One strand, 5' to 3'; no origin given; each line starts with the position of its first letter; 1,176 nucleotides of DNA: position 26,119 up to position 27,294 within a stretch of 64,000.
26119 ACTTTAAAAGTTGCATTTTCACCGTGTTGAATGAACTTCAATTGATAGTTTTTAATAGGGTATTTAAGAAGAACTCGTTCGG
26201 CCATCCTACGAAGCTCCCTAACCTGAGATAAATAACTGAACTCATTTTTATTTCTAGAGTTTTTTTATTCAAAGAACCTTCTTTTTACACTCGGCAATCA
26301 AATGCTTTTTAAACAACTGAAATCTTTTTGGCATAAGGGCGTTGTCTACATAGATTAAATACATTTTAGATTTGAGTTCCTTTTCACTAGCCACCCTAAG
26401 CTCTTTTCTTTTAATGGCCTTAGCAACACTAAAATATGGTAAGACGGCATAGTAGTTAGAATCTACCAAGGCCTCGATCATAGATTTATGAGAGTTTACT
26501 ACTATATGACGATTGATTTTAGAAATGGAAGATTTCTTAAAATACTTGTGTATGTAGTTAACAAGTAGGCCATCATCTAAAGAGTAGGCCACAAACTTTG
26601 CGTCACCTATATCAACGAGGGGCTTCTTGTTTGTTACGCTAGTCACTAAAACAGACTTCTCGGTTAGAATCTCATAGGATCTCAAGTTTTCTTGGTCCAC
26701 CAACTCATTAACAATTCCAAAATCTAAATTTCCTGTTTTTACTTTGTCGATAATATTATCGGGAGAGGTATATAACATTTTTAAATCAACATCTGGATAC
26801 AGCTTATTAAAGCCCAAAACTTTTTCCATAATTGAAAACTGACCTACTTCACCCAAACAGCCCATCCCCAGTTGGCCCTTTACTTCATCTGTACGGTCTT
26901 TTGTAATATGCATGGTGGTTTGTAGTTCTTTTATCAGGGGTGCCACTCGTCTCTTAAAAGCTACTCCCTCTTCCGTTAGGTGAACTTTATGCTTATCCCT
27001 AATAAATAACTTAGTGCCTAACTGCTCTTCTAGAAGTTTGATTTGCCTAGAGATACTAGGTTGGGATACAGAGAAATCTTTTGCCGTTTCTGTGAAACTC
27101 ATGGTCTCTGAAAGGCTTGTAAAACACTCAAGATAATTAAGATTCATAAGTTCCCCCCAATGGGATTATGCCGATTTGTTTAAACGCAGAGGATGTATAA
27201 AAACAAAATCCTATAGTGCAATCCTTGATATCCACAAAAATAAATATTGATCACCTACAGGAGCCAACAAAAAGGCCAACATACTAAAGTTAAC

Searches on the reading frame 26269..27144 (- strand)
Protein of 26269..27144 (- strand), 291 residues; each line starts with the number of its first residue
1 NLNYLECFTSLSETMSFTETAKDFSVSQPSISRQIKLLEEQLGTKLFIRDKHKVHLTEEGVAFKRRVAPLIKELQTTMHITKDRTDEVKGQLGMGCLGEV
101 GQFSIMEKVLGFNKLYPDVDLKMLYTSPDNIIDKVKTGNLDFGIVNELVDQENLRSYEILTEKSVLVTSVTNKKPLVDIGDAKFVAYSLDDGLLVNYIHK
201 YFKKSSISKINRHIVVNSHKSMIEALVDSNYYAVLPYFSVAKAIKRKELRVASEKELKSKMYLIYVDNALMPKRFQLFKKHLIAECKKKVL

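Call 89: search_protein_families(library=pfam, proteins=[window:26269-27144:-], max_evalue=0.001)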
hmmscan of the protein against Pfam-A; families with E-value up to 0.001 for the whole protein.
window:26269-27144:- (291 aa): 2 families
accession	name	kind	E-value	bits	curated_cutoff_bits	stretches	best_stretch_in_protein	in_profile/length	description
PF03466.25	LysR_substrate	-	8.7e-20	71.4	28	1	86-286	2-208/209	LysR substrate binding domain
PF00126.33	HTH_1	-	1.3e-18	67.1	26.6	1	2-60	1-59/60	Bacterial regulatory helix-turn-helix protein, lysR family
